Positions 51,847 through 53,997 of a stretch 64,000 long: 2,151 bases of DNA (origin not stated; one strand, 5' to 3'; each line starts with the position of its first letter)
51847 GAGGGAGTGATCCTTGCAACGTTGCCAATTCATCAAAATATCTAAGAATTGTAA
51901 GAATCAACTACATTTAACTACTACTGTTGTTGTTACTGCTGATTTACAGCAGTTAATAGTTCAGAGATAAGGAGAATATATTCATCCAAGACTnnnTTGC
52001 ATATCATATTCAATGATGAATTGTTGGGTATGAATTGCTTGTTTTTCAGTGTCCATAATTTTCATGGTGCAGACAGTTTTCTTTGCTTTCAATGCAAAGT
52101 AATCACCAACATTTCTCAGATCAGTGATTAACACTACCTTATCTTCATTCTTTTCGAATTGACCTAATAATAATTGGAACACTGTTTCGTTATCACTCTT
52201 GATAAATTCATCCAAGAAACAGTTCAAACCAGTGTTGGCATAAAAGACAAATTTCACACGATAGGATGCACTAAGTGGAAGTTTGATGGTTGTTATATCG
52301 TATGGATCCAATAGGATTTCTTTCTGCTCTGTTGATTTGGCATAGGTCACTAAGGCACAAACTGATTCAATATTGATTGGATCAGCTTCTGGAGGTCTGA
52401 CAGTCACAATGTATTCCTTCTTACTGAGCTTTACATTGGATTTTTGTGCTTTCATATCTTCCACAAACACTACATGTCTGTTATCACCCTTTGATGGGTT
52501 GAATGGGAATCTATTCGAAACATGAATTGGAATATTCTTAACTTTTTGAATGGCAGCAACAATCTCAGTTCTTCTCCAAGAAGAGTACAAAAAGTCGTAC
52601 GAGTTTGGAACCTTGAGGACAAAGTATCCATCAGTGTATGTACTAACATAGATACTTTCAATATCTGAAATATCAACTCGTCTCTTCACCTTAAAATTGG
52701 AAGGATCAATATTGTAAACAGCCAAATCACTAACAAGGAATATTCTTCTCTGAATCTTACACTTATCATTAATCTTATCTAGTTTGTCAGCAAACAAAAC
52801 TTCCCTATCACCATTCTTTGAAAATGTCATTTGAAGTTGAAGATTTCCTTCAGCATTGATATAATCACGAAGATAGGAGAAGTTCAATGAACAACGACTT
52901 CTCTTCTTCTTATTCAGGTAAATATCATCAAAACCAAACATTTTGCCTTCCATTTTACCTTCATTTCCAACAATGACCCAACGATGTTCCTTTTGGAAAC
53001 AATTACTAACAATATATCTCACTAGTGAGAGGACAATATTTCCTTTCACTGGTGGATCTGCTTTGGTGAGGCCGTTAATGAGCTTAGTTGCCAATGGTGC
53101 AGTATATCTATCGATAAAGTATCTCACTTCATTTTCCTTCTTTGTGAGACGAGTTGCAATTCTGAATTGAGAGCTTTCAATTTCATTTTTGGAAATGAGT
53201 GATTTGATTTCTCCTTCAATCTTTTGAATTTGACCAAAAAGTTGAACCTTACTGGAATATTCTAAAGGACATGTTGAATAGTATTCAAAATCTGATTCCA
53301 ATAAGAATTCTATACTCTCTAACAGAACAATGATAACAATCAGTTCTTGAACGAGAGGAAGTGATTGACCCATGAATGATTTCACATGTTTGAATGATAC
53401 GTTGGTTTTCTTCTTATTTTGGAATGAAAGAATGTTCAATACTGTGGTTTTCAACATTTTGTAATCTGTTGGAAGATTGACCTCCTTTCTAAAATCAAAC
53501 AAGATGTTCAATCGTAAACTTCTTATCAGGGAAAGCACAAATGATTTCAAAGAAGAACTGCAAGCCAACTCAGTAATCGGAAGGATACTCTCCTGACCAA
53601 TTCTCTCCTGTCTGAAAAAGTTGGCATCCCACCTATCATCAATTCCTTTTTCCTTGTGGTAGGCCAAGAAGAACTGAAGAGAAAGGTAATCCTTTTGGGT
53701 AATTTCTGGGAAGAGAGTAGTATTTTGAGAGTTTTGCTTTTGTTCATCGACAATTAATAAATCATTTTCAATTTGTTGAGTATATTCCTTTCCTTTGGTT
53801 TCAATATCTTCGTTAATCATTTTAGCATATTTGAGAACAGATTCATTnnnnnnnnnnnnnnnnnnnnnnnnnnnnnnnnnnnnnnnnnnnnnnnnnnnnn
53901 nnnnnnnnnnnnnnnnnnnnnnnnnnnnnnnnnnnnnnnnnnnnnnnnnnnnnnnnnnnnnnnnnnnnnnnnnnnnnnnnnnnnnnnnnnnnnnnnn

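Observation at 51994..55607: Pseudokinase fused to a myosin-I TH1-like tail domain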

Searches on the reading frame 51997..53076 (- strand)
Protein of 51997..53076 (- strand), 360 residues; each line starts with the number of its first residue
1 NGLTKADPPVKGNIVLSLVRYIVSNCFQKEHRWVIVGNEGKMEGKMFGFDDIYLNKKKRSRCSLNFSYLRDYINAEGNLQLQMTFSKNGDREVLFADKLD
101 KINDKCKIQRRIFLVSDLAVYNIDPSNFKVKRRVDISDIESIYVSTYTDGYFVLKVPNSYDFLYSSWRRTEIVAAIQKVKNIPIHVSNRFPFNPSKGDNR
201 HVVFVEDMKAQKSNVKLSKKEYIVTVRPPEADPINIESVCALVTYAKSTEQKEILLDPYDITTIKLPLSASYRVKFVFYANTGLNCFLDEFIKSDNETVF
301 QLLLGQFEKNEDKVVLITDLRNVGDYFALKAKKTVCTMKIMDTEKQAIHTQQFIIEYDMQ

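Call 10: find_homologous_proteins(query=window:51997-53076:-, max_evalue=0.001)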
Query seq(360 aa) (360 aa): 1 proteins with E <= 0.001 among 1146 candidates.
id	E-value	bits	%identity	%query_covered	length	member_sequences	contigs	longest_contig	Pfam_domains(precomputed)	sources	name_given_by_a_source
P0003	1.1e-158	546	79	86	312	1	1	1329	PF06017.20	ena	-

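Call 44: find_homologous_proteins(query=A3, max_evalue=0.001)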
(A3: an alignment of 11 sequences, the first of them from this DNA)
Query A3 (11 sequences) (331 aa, profile of the alignment): 1 proteins with E <= 0.001 among 3684 candidates.
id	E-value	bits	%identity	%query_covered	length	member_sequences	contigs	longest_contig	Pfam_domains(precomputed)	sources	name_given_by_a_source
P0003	2.7e-118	413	79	93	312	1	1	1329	PF06017.20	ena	-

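Call 53: predict_structure(alignment_id=A3)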
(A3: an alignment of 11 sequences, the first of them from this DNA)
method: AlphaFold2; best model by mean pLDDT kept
length: 331 residues; sequences in the alignment: 11
mean_pLDDT: 75.5   pTM: 0.53
mean pLDDT of the five models: 75.5, 75.1, 74.7, 74.0, 73.9
residues with pLDDT >= 90: 76; 70-90: 177; 50-70: 31; < 50: 47
segments of 3 or more residues with pLDDT < 50: 1-42, 44-48
pLDDT, mean of each block of 10 residues (from residue 1): 25 24 30 28 51 79 83 91 91 86 94 87 91 88 86 91 87 86 80 79 73 85 80 84 89 81 70 79 80 75 81 80 82 52
secondary structure, 60 per line:
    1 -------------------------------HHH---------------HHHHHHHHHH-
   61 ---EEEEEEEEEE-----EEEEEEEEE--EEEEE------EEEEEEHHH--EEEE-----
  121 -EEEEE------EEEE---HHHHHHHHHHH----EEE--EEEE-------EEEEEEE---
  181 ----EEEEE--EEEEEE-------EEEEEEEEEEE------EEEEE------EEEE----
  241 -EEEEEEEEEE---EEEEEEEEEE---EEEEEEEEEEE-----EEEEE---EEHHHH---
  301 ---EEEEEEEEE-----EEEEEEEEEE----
elements in order: H50-59 E64-73 E79-87 E90-94 E101-106 E112-115 E122-126 E133-136 H140-150 E155-157 E160-163 E171-177 E185-189 E192-197 E205-215 E222-226 E233-236 E242-251 E255-264 E268-278 E284-288 H294-297 E304-312 E318-327

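Call 55: fold_search(model_id=the predicted structure, library=pdb)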
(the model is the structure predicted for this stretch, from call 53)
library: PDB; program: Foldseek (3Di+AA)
matches with E <= 10: 1690; with E <= 0.001: 132
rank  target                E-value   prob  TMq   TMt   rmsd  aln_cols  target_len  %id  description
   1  4r8g_E                1.4e-09  1.00  0.37  0.38   3.0       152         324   20  Crystal Structure of Myosin-1c tail in complex with Calmodulin (released 2014-12-03)
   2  1ft3_B                4.8e-08  1.00  0.30  0.65   4.2       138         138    9  CRYSTAL STRUCTURE OF TRUNCATED RHOGDI K141A MUTANT (released 2001-05-02)
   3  1ft0_A                5.7e-08  1.00  0.30  0.67   4.2       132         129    9  CRYSTAL STRUCTURE OF TRUNCATED HUMAN RHOGDI K113A MUTANT (released 2001-05-02)
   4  9x53                  6.0e-08  1.00  0.32  0.67   3.7       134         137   13  Crystal structure of RhoGDI2 in complex with Compound HR3119 (released 2025-10-29)
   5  1qvy_A                6.0e-08  1.00  0.31  0.68   3.9       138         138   10  Crystal structure of RhoGDI K(199,200)R double mutant (released 2004-02-10)
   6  2ji0                  6.0e-08  1.00  0.30  0.65   4.1       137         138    9  CRYSTAL STRUCTURE OF RHOGDI K138Y, K141Y MUTANT (released 2007-05-08)
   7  5h1d                  7.0e-08  1.00  0.31  0.68   3.8       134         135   13  Crystal structure of C-terminal of RhoGDI2 (released 2016-10-26)
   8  9x54                  8.3e-08  1.00  0.31  0.67   3.7       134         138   13  Crystal structure of RhoGDI2 in complex with Compound 3054b (released 2025-10-29)
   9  1doa_B                9.2e-08  1.00  0.30  0.47  10.1       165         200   10  Structure of the rho family gtp-binding protein cdc42 in complex with the multifunctional regulator rhogdi (released 2000-02-09)
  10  2jhz_A                1.0e-07  1.00  0.30  0.65   4.1       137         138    9  CRYSTAL STRUCTURE OF RHOGDI E155S, E157S MUTANT (released 2007-05-08)
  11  1hh4_E                1.2e-07  1.00  0.32  0.54   3.5       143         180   11  Rac1-RhoGDI complex involved in NADPH oxidase activation (released 2001-08-28)
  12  1kmt_A                1.2e-07  1.00  0.30  0.63   4.4       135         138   10  Crystal structure of RhoGDI Glu(154,155)Ala mutant (released 2002-12-11)
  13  2jhw_A                1.3e-07  1.00  0.30  0.64   4.1       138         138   10  CRYSTAL STRUCTURE OF RHOGDI E155A, E157A MUTANT (released 2007-05-08)
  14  1rho_C                1.3e-07  1.00  0.30  0.65   4.2       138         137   10  STRUCTURE OF RHO GUANINE NUCLEOTIDE DISSOCIATION INHIBITOR (released 1997-10-15)
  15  2jht_A                1.4e-07  1.00  0.30  0.64   4.2       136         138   11  CRYSTAL STRUCTURE OF RHOGDI K135T,K138T,K141T MUTANT (released 2007-05-08)
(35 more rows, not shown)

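Call 63: search_solved_structures(query=A3, max_evalue=0.01, show_alignments=2)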
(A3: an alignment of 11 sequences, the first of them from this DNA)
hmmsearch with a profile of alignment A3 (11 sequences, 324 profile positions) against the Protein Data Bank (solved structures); distinct sequences matched with E-value up to 0.01: 2.
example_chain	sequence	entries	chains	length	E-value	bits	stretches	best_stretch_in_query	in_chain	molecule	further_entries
4r8g_E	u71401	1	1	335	9.5e-10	41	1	7-177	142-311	Unconventional myosin-Ic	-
1u0l_A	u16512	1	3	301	0.0013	20.9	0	137-224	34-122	Probable GTPase engC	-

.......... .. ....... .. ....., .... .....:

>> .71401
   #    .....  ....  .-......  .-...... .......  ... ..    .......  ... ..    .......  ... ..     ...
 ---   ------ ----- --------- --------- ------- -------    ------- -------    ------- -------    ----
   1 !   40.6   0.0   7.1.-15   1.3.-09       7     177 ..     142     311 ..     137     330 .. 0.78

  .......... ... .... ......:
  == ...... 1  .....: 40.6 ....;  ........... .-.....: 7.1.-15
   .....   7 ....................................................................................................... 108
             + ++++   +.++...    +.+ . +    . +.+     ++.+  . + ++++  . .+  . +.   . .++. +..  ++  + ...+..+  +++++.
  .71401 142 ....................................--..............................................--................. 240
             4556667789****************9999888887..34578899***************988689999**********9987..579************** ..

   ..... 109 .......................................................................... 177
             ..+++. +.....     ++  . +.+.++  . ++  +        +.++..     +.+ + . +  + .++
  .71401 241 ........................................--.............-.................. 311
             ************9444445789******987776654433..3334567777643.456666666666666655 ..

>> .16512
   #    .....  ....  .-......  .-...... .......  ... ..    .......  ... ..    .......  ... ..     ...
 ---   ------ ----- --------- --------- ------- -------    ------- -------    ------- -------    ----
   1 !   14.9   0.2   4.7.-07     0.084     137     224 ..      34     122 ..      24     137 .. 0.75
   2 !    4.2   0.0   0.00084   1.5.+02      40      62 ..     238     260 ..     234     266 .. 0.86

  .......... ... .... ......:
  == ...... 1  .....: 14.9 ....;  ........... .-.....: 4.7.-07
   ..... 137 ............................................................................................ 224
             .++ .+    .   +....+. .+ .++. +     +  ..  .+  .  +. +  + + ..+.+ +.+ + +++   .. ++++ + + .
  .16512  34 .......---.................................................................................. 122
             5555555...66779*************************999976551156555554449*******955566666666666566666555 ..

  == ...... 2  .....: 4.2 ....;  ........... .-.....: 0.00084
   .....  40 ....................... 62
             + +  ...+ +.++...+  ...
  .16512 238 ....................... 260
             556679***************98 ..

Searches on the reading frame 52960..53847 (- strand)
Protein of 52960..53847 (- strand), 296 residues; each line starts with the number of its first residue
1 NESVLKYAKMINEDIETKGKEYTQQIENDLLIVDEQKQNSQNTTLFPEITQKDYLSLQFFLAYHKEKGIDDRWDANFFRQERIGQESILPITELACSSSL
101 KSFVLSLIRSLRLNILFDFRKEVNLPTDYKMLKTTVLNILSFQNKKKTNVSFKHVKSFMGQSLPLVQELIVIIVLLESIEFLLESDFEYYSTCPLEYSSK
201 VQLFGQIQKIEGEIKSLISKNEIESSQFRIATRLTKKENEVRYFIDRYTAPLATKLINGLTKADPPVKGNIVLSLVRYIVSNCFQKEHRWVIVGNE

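Call 69: search_solved_structures(query=A6, max_evalue=10, show_alignments=1)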
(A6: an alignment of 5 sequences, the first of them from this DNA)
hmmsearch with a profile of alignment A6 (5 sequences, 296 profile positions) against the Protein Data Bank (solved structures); distinct sequences matched with E-value up to 10: 8.
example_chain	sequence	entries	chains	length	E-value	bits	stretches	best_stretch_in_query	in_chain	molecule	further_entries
2n41_A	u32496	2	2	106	0.45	12.8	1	191-240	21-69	OR34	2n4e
9w6v_A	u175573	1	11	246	1.3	11.3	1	100-167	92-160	11-beta-hydroxysteroid dehydrogenase 1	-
4yyz_A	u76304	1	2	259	1.4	11.1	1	100-167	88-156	Corticosteroid 11-beta-dehydrogenase isozyme 1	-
2irw_A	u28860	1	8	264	1.4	11.1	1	100-167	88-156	Corticosteroid 11-beta-dehydrogenase isozyme 1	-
4p38_A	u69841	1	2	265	1.5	11.1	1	100-167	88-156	Corticosteroid 11-beta-dehydrogenase isozyme 1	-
4hfr_A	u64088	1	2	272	1.5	11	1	100-167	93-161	Corticosteroid 11-beta-dehydrogenase isozyme 1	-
2ilt_A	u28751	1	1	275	1.5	11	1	100-167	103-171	Corticosteroid 11-beta-dehydrogenase isozyme 1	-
2bel_A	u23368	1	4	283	1.7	10.9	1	100-167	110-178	CORTICOSTEROID 11-BETA-DEHYDROGENASE ISOZYME 1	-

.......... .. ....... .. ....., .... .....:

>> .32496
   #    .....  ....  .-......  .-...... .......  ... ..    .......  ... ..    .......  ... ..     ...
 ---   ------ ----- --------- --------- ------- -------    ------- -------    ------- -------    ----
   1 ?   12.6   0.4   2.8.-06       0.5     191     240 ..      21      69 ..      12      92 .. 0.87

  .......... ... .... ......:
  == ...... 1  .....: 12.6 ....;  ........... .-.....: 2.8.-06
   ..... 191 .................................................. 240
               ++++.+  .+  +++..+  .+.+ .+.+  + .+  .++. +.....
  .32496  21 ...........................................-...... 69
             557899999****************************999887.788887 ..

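Call 70: search_protein_families(library=pfam, alignment_id=A6, max_evalue=10)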
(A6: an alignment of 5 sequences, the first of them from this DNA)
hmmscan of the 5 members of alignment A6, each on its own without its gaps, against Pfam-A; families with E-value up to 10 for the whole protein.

A. member 1, seq(296 aa): 1 family
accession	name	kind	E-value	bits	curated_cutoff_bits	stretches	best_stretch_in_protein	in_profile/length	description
PF18214.6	STATa_Ig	-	0.0063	17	26.6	1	8-67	45-105/122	STATa Immunoglobulin-like domain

B. families by the number of members that match (of 5 scanned): 2 families
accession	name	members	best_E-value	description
PF18214.6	STATa_Ig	1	0.0063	STATa Immunoglobulin-like domain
PF14806.11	Coatomer_b_Cpla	1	0.044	Coatomer beta subunit appendage platform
